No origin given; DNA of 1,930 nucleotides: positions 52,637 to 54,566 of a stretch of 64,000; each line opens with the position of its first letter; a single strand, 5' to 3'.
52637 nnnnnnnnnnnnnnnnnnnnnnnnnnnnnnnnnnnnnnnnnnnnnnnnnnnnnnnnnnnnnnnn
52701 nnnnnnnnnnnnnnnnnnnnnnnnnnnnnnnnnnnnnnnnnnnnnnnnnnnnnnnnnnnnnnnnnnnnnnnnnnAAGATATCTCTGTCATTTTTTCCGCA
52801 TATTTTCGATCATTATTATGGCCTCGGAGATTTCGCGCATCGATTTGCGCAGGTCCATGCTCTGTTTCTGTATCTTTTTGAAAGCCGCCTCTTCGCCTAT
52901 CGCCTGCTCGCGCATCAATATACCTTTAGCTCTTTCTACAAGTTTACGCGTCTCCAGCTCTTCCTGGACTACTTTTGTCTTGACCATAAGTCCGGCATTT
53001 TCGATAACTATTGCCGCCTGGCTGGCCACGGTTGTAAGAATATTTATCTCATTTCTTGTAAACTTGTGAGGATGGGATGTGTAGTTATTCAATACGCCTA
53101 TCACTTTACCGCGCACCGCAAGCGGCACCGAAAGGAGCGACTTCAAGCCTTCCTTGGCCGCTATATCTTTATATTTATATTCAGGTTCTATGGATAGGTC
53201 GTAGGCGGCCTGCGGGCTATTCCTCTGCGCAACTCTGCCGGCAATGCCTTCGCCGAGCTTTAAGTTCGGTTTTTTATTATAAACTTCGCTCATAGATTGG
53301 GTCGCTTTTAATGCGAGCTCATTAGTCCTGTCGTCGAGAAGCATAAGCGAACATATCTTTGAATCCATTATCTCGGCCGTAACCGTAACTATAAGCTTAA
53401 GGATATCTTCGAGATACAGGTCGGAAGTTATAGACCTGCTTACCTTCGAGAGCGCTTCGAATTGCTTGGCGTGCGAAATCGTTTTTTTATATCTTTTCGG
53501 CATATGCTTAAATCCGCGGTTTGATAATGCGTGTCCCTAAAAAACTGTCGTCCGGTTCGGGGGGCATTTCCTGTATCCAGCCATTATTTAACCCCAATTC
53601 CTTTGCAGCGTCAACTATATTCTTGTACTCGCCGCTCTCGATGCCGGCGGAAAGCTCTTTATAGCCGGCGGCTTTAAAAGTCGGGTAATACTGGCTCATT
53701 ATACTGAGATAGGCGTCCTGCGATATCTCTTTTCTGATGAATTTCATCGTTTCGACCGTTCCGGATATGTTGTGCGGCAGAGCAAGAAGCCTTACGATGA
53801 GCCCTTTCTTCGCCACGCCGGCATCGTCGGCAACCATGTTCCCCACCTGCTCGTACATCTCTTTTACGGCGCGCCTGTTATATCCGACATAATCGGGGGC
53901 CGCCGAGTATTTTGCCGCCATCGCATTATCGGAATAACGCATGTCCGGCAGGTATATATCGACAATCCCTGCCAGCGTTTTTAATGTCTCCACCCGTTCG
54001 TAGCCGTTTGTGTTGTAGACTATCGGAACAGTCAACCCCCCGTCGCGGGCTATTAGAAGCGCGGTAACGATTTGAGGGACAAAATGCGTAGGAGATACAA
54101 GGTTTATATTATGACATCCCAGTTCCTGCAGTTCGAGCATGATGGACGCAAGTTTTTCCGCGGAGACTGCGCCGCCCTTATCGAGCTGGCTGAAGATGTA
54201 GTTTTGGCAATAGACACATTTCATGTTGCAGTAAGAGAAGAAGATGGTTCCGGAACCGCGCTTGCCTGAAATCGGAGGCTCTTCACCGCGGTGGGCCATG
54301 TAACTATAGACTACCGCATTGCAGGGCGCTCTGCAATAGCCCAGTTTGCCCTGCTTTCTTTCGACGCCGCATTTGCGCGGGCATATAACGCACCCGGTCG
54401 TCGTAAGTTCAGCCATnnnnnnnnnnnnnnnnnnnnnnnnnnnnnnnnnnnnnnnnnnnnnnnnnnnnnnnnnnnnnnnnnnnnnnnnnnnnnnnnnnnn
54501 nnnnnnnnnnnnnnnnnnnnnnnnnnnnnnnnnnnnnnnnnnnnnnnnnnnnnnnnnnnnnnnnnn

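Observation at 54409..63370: Five PilZ-domain proteins in 9 kb with different architectures (STAS-PilZ, TM-PilZ, three stand-alone)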

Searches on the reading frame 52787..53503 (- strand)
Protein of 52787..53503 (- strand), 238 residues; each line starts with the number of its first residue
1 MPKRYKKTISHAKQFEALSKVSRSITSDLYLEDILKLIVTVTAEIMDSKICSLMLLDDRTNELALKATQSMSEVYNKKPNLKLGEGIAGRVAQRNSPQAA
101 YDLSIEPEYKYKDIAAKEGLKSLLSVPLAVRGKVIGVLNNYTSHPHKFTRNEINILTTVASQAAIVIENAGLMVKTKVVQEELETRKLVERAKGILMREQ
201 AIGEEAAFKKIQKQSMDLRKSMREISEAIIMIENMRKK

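Call 34: search_protein_families(library=pfam, proteins=[window:52787-53503:-], max_evalue=0.1)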
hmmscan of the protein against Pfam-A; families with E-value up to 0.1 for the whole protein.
window:52787-53503:- (238 aa): 4 families
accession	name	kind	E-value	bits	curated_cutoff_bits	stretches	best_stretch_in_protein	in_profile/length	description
PF13185.12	GAF_2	-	3.6e-20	73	28.6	1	31-168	4-136/136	GAF domain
PF03861.19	ANTAR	-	4.6e-19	68.4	27.3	1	179-230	3-54/54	ANTAR domain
PF01590.32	GAF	-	5e-17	63.1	22.4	1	31-167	2-133/133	GAF domain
PF13492.12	GAF_3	-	6.7e-13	49.6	27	1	31-169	2-129/129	GAF domain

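Call 73: search_protein_families(library=ncbifam, proteins=[window:52787-53503:-], max_evalue=0.001)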
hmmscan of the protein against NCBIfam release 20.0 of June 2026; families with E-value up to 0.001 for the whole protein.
window:52787-53503:- (238 aa): 9 families
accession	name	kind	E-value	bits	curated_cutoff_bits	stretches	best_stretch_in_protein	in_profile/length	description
NF008283.0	PRK11061.1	equivalog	2.6e-20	72.3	583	1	24-199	11-184/748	phosphoenolpyruvate--protein phosphotransferase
TIGR01817.1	nifA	equivalog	3.4e-10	39.3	528.85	1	13-211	2-208/534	nif-specific transcriptional activator NifA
NF047786.1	his_kin_MadS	equivalog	3.2e-05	23.2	500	1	117-193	124-198/434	MadS family sensor histidine kinase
NF053781.1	cdiGMPphdstlr2612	equivalog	5.6e-05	21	1600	1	123-192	383-450/1268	Tlr1612 family c-di-GMP phosphodiesterase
NF041606.1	dguan_cyc_DgcA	equivalog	0.00014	20.9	370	1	120-176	120-178/340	diguanylate cyclase DgcA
NF053831.1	RU1PAldHalo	equivalog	0.0005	19.6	300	1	132-209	116-192/208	ribulose-1-phosphate aldolase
NF011958.0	PRK15429.1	equivalog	0.00055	18.7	830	0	8-187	180-364/692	formate hydrogenlyase transcriptional activator FlhA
NF038230.1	Regu_Geo_Pelo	equivalog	0.00076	17.4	1200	1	31-192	19-183/935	GPMC system transcriptional regulator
NF041673.1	transregRamA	equivalog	0.0008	18.6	500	1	81-163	58-139/280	acetate metabolism transcriptional regulator RamA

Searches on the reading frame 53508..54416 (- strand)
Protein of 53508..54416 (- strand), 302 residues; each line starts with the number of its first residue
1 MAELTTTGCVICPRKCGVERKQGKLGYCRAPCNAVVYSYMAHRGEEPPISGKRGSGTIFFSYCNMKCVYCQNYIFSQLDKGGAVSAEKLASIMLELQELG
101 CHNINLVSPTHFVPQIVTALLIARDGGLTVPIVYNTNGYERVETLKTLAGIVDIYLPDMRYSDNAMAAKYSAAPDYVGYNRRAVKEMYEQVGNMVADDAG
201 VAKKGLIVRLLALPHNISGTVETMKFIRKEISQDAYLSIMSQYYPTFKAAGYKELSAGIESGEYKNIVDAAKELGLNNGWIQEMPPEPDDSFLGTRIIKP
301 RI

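Call 34: search_protein_families(library=pfam, proteins=[window:53508-54416:-], max_evalue=0.1)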
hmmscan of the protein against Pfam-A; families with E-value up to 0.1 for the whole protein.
window:53508-54416:- (302 aa): 2 families
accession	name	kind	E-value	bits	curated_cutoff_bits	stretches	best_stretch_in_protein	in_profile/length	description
PF04055.27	Radical_SAM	-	1.6e-09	38.6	29.5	1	58-150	2-99/166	Radical SAM superfamily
PF13353.11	Fer4_12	-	0.00082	20.1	22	1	57-107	9-59/137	4Fe-4S single cluster domain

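Call 73: search_protein_families(library=ncbifam, proteins=[window:53508-54416:-], max_evalue=0.001)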
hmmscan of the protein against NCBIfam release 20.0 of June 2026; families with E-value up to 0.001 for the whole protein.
window:53508-54416:- (302 aa): 2 families
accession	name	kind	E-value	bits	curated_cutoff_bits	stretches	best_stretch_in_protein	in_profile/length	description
TIGR02495.1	NrdG2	equivalog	2.2e-06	27.1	131.15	1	55-95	18-58/193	anaerobic ribonucleoside-triphosphate reductase activating protein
NF043069.1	T4HPD_activ_SAM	equivalog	0.00011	21.7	425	0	130-173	153-196/299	trans-4-hydroxy-L-proline dehydratase activase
